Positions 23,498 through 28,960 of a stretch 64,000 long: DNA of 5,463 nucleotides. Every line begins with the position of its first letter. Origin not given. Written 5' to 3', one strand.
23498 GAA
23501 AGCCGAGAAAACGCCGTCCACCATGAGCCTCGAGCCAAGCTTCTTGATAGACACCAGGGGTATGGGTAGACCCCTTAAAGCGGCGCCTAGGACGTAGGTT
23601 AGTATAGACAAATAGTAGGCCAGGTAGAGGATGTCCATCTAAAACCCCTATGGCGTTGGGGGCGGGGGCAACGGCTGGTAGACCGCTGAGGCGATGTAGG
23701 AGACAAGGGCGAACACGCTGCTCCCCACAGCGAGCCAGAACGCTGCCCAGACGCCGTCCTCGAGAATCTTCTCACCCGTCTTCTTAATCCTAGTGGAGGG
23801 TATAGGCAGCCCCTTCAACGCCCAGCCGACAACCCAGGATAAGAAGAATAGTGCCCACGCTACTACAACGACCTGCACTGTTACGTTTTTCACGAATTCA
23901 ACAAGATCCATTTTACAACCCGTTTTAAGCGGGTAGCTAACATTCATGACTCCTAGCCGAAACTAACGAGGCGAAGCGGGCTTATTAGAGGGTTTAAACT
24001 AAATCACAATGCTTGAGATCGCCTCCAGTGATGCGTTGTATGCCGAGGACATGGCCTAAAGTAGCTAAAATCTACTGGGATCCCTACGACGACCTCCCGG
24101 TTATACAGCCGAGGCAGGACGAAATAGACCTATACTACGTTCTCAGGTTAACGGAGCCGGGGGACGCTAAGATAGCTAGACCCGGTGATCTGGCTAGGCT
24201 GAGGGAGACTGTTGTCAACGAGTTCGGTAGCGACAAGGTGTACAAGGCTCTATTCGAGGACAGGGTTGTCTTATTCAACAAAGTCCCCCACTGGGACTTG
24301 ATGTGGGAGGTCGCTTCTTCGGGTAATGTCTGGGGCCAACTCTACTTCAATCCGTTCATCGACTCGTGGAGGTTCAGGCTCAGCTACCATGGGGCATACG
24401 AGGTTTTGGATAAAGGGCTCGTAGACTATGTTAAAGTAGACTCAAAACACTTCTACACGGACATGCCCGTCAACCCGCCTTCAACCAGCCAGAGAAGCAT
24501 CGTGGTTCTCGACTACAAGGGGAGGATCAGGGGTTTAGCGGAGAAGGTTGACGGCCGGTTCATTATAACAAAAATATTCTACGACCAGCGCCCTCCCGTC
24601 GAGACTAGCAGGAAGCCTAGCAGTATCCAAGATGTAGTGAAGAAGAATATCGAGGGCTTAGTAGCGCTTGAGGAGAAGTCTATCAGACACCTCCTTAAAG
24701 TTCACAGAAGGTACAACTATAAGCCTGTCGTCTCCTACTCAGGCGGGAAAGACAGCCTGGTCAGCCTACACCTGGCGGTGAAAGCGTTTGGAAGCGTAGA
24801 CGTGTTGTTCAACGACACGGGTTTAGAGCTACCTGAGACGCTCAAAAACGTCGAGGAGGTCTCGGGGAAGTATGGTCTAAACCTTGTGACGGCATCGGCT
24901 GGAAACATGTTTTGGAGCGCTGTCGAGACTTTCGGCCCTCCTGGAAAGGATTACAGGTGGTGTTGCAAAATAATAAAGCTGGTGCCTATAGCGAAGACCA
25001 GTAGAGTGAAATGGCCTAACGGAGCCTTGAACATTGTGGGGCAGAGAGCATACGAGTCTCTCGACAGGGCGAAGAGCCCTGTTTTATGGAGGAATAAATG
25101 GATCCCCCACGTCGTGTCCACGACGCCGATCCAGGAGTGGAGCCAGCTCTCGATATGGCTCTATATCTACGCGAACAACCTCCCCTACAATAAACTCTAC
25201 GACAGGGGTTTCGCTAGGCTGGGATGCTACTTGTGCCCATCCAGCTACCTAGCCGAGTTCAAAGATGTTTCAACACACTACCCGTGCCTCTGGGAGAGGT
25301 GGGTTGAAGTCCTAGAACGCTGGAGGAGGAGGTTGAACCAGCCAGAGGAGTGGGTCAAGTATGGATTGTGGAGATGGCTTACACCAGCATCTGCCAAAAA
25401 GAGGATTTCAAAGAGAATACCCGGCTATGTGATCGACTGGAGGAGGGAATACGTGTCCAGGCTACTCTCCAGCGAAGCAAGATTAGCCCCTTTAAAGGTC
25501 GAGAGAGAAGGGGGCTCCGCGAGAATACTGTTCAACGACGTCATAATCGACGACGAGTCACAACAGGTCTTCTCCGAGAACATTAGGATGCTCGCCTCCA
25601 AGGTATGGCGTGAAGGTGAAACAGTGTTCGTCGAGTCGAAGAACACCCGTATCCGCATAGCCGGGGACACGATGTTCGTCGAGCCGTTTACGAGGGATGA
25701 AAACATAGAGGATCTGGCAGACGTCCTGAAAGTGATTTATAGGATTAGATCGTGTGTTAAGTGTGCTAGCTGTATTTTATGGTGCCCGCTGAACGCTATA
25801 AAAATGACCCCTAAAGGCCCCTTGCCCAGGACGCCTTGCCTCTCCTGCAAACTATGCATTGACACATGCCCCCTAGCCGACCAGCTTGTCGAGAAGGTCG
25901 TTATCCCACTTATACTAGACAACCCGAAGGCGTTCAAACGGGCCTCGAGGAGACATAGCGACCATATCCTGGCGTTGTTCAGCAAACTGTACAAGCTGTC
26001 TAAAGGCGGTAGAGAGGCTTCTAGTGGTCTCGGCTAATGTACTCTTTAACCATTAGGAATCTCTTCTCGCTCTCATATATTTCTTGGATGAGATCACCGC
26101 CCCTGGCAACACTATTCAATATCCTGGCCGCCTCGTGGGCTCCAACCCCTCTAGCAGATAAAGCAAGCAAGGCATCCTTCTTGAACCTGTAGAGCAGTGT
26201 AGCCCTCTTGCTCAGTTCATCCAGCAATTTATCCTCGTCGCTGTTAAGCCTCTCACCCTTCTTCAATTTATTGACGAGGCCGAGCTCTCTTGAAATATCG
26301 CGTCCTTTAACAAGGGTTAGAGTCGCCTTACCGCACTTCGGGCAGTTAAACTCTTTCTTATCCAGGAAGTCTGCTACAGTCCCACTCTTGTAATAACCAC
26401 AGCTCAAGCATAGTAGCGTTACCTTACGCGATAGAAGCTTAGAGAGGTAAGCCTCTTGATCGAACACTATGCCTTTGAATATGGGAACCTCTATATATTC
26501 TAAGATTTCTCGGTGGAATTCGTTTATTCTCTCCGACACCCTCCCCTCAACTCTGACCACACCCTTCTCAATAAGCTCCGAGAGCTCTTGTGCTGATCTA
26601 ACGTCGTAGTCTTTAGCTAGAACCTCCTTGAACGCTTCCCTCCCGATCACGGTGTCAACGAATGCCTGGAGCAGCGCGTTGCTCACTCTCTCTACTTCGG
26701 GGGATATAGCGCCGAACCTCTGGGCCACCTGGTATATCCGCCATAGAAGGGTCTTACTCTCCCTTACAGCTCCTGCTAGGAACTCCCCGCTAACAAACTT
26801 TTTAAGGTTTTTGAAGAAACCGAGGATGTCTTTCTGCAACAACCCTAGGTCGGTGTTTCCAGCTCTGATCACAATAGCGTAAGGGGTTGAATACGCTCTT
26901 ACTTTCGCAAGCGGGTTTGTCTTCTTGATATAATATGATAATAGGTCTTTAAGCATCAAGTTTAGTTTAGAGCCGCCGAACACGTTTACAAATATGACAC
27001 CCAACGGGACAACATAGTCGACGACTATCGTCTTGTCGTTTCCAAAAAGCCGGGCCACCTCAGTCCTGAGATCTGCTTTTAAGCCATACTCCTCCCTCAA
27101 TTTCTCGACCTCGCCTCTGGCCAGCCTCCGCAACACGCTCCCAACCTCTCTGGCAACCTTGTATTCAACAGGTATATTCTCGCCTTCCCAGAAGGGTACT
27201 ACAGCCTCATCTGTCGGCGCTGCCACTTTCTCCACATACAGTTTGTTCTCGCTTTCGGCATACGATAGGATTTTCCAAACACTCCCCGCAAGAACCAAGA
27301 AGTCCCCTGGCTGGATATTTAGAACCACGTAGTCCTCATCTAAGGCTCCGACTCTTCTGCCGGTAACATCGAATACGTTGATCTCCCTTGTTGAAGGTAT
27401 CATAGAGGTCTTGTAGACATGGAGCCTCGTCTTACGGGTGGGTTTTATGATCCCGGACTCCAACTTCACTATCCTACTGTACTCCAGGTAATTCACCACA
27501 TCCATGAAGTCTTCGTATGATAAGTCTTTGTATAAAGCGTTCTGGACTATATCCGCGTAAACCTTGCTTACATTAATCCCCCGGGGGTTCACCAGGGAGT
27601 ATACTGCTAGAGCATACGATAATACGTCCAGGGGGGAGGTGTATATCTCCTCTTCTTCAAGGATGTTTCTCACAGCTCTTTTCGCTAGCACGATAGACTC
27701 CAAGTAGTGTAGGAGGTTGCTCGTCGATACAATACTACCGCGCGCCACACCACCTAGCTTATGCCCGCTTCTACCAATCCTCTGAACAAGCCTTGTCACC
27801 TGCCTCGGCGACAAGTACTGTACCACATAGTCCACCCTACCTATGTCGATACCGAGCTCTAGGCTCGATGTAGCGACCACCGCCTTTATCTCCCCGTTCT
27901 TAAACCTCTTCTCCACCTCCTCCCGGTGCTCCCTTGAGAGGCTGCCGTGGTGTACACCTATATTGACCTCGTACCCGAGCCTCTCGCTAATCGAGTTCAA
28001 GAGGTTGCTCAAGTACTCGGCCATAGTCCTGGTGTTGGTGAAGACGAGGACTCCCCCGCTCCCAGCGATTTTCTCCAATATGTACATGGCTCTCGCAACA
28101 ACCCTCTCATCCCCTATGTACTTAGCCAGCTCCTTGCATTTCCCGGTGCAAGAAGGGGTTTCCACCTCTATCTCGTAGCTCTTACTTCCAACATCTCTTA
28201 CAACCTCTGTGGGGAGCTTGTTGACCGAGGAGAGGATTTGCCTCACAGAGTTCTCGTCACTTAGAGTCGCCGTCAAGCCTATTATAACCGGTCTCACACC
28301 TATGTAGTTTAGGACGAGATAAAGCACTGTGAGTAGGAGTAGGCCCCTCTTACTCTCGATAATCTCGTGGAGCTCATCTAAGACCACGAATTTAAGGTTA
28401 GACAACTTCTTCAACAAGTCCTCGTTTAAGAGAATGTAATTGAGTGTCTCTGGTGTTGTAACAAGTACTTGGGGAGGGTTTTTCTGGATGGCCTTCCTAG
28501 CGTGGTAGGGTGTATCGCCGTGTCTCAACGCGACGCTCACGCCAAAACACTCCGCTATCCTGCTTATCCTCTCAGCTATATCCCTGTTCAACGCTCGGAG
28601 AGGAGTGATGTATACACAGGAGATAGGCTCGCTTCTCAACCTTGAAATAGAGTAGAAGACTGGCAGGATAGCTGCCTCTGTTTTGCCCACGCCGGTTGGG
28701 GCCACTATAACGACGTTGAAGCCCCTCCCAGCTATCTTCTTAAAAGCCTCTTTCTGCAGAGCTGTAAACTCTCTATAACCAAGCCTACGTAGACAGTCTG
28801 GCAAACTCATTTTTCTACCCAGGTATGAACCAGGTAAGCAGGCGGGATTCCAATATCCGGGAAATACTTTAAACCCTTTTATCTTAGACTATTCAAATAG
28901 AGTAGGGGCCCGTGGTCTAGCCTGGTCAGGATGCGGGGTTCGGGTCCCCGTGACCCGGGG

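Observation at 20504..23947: Conjugation-like (Ced/VirB-type) membrane DNA-transfer module directly upstream of the ribosomal supercluster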

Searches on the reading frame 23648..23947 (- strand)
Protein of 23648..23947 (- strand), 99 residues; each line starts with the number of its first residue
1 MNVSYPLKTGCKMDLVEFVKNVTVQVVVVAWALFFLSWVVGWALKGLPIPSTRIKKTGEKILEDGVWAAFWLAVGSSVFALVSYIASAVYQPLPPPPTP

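Call 3: search_protein_families(library=pfam, proteins=[window:23648-23947:-], max_evalue=1)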
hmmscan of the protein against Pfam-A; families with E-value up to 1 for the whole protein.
window:23648-23947:- (99 aa): 0 families

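Call 4: search_protein_families(library=ncbifam, proteins=[window:23648-23947:-], max_evalue=1)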
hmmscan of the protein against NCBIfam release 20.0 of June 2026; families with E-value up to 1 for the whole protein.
window:23648-23947:- (99 aa): 5 families
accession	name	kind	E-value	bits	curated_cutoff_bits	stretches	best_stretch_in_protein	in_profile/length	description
NF041797.1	Ced_CedA1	equivalog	2.7e-35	120.3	100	1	15-89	1-75/75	DNA import protein CedA1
NF041796.2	Ced_CedA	equivalog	3.5e-07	30.1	330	1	25-88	6-69/259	DNA import protein CedA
NF053657.1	CedE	equivalog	1.8e-06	28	400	1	26-87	6-67/260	DNA-translocating protein CedE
NF045580.1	symport_access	equivalog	0.13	12.5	35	1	65-82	8-25/33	symporter small accessory protein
NF045910.1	Sul7s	equivalog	0.15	12.1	100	1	53-92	3-37/56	winged-helix single-stranded DNA-binding protein Sul7s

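Call 39: search_solved_structures(query=window:23648-23947:-, max_evalue=10, show_alignments=2)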
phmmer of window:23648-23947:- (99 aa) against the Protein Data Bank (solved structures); distinct sequences matched with E-value up to 10: 2.
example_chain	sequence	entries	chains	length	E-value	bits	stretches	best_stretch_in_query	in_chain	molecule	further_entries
8dfu_B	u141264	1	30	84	2.1e-24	89.1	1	14-91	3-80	Pilin protein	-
4lzi_A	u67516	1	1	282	1.7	12.2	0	16-39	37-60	Multicystatin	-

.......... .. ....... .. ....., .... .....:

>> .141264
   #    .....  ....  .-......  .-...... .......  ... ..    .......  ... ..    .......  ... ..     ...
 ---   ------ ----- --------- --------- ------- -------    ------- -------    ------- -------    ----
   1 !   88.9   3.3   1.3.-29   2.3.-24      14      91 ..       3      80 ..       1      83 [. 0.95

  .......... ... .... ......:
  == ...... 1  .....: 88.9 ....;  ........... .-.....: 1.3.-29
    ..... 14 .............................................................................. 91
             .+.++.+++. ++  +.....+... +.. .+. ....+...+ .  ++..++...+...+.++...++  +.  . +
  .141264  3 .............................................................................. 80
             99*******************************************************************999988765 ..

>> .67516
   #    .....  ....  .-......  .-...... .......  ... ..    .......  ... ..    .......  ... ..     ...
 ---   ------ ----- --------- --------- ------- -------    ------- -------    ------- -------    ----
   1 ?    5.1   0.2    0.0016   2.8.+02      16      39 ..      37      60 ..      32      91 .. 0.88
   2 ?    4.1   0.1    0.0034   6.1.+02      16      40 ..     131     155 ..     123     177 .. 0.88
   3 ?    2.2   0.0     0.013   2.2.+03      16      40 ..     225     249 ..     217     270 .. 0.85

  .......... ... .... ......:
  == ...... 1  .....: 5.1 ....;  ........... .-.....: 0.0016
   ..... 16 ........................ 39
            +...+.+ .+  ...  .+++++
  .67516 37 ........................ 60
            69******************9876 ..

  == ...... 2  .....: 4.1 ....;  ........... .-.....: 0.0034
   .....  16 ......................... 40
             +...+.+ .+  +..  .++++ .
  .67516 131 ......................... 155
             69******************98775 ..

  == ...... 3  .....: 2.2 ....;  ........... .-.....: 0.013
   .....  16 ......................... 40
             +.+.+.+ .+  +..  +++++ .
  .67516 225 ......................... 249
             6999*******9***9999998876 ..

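Call 72: list_cluster_members(proteins=[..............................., L044:3924-4025:-, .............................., window:20312-20422:-, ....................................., window:22122-22277:-, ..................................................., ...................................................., window:22274-23638:-, window:23648-23908:-])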
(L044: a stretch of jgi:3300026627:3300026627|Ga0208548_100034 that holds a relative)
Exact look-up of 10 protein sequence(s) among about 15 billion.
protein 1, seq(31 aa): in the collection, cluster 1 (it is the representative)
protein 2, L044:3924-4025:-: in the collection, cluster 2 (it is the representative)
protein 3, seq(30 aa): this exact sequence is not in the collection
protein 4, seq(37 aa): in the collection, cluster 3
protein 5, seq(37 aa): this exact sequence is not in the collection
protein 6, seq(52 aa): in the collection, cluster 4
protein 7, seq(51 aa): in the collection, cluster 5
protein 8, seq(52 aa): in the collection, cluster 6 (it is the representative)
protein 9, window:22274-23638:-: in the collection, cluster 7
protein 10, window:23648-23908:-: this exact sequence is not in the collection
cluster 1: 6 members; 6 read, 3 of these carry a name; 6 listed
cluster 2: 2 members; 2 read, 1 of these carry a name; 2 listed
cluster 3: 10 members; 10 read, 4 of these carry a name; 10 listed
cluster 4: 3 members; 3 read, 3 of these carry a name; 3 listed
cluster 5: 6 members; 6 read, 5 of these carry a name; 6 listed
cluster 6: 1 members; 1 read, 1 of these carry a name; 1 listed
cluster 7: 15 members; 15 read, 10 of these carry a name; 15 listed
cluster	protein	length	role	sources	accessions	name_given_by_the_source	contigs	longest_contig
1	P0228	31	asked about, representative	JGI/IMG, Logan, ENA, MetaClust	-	hypothetical protein | \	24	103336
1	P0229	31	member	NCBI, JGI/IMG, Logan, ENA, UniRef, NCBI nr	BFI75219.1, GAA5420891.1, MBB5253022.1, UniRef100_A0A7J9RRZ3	hypothetical protein Stok01_02859 [Sulfurisphaera tokodaii] | Uncharacterized protein n=1 Tax=Sulfurisphaera ohwakuensis TaxID=69656 ... | hypothetical protein [Sulfurisphaera ohwakuensis]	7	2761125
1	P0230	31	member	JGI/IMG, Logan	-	hypothetical protein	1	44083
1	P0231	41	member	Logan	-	-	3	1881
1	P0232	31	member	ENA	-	-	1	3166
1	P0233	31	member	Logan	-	-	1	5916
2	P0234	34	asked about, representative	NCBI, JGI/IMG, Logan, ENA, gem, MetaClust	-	hypothetical protein | \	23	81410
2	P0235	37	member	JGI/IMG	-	-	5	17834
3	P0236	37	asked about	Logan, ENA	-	-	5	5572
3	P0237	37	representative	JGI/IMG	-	hypothetical protein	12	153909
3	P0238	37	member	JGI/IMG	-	hypothetical protein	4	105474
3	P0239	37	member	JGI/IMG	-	hypothetical protein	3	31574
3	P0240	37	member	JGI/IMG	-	hypothetical protein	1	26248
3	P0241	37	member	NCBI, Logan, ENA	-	-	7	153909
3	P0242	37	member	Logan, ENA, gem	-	-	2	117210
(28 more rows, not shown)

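Call 102: search_protein_families(library=padloc, proteins=[window:23648-23911:-], max_evalue=0.001)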
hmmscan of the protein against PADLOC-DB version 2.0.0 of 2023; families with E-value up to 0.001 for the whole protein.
window:23648-23911:- (87 aa): 0 families

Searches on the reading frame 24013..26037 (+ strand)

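Call 3: search_protein_families(library=pfam, proteins=[window:24013-26037:+], max_evalue=1)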
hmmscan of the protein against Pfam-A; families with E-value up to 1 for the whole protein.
window:24013-26037:+ (674 aa): 14 families
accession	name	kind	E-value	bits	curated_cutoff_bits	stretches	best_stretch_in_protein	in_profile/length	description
PF01507.26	PAPS_reduct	-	8e-49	166.5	22.5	1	238-410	2-174/175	Phosphoadenosine phosphosulfate reductase domain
PF14697.11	Fer4_21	-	6.6e-06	26.6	35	1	580-623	7-55/59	4Fe-4S dicluster domain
PF13484.11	Fer4_16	-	0.0007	20.8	30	1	581-599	2-20/66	4Fe-4S double cluster binding domain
PF12838.12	Fer4_7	-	0.0012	19.7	27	1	580-620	1-49/52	4Fe-4S dicluster domain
PF13187.11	Fer4_9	-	0.0025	18.2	27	1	581-620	2-48/52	4Fe-4S dicluster domain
PF13183.11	Fer4_8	-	0.0028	18.6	27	0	608-624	4-20/68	4Fe-4S dicluster domain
PF13237.11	Fer4_10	-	0.016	15.6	25.5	2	578-620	6-53/53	4Fe-4S dicluster domain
PF13746.11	Fer4_18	-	0.02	15.5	27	1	579-620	59-96/114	4Fe-4S dicluster domain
PF18892.5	DUF5651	-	0.12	12.7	27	1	608-633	17-42/53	Family of unknown function (DUF5651)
PF13534.11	Fer4_17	-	0.19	12.7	22.2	0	576-593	41-58/61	4Fe-4S dicluster domain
PF02540.23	NAD_synthase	-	0.22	11.1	21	1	229-281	12-60/242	NAD synthase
PF01902.24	Diphthami_syn_2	-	0.24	11.3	23.2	1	237-265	2-29/219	Diphthamide synthase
PF04137.20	ERO1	-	0.36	10.3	27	1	552-593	265-305/354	Endoplasmic Reticulum Oxidoreductin 1 (ERO1)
PF00037.32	Fer4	-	0.71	10.2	21.1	0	581-597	8-24/24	4Fe-4S binding domain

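Call 4: search_protein_families(library=ncbifam, proteins=[window:24013-26037:+], max_evalue=1)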
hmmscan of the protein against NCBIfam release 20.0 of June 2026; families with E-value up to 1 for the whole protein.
window:24013-26037:+ (674 aa): 69 families (the best 25 are shown)
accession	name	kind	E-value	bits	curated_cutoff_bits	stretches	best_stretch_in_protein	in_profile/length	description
NF010367.0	PRK13795.1-2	equivalog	4.6e-122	408.4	456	1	18-622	10-582/584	hypothetical protein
NF010368.0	PRK13795.1-3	equivalog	3.8e-108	362.4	588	2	193-622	205-630/635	hypothetical protein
NF010369.0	PRK13795.1-4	equivalog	3.2e-105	352.7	1086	2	201-622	217-622/633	hypothetical protein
NF010366.0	PRK13795.1-1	equivalog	3.7e-93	312.9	745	2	196-622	224-651/667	hypothetical protein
NF006327.0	PRK08557.1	equivalog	1.3e-61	208.6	366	1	82-457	27-398/415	hypothetical protein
NF006351.0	PRK08576.1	equivalog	2.8e-42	144.8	290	1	200-410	202-403/436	hypothetical protein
NF002537.0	PRK02090.1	equivalog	2e-23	83.3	154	1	220-411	24-215/244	phosphoadenylyl-sulfate reductase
TIGR02055.1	APS_reductase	subfamily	5.8e-20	71.9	235.3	1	248-411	6-170/194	adenylylsulfate reductase, thioredoxin dependent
TIGR00434.1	cysH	subfamily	6.7e-19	68.6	165.1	1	234-414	12-193/214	phosophoadenylyl-sulfate reductase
NF003587.0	PRK05253.1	subfamily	2.4e-15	56.5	195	2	211-355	4-146/301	sulfate adenylyltransferase subunit CysD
TIGR02057.1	PAPS_reductase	equivalog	1.9e-12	47.6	254.2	1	240-406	29-196/224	phosphoadenosine phosphosulfate reductase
TIGR02039.1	CysD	subfamily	5.1e-12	46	396.6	1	217-314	2-102/294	sulfate adenylyltransferase, small subunit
NF009214.0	PRK12563.1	equivalog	4.1e-10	39.6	413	1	210-294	18-105/317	sulfate adenylyltransferase subunit CysD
NF038196.1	ferrodoxin_EFR1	subfamily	4.2e-08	33.5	75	1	578-620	183-225/242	EFR1 family ferrodoxin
NF005316.0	PRK06850.1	equivalog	7.4e-07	28.3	536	1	221-394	15-220/505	hypothetical protein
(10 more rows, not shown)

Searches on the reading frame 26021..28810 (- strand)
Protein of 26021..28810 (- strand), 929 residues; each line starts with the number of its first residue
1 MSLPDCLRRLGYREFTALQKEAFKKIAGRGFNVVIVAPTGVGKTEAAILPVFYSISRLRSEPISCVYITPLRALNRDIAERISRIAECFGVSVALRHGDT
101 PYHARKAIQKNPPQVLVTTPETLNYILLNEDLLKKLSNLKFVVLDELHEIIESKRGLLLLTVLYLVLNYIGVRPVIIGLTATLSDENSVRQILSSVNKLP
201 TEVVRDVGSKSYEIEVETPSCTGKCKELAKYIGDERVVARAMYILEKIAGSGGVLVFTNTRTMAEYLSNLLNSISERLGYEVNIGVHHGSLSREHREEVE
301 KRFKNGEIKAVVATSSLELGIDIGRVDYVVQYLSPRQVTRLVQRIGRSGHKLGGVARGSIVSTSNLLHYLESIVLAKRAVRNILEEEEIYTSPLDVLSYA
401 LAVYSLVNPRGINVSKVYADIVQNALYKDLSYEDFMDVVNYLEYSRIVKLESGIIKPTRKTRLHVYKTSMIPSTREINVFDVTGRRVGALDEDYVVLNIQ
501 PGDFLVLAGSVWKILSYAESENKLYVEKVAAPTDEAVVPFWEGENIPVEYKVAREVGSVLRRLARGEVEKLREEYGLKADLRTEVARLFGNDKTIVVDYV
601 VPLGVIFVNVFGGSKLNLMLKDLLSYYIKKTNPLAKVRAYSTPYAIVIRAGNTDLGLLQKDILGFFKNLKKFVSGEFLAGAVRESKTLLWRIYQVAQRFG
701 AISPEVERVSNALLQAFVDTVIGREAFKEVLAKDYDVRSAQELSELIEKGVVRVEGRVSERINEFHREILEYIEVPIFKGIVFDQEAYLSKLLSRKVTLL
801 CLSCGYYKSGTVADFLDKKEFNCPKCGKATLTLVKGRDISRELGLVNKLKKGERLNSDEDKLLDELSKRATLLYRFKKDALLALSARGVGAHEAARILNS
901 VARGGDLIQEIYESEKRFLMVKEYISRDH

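Call 103: search_protein_families(library=pfam, proteins=[window:26021-28810:-], max_evalue=0.00001)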
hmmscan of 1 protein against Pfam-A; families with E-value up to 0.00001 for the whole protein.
window:26021-28810:- (929 aa): 5 families
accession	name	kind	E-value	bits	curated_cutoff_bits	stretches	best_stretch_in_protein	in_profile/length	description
PF00270.35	DEAD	-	1.8e-33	116.1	26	1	16-186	1-162/167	DEAD/DEAH box helicase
PF00271.37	Helicase_C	-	5.5e-23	81.8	23.5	1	247-349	11-107/110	Helicase conserved C-terminal domain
PF19306.5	WH_Lhr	-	1.4e-14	54.2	27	1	381-527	5-159/168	Large helicase-related protein, winged helix domain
PF08494.16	DEAD_assoc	-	7.9e-13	49.1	23.5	1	592-756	4-181/191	DEAD/H associated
PF04851.21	ResIII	-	8.8e-10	39.2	22.5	1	17-184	6-163/164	Type III restriction enzyme, res subunit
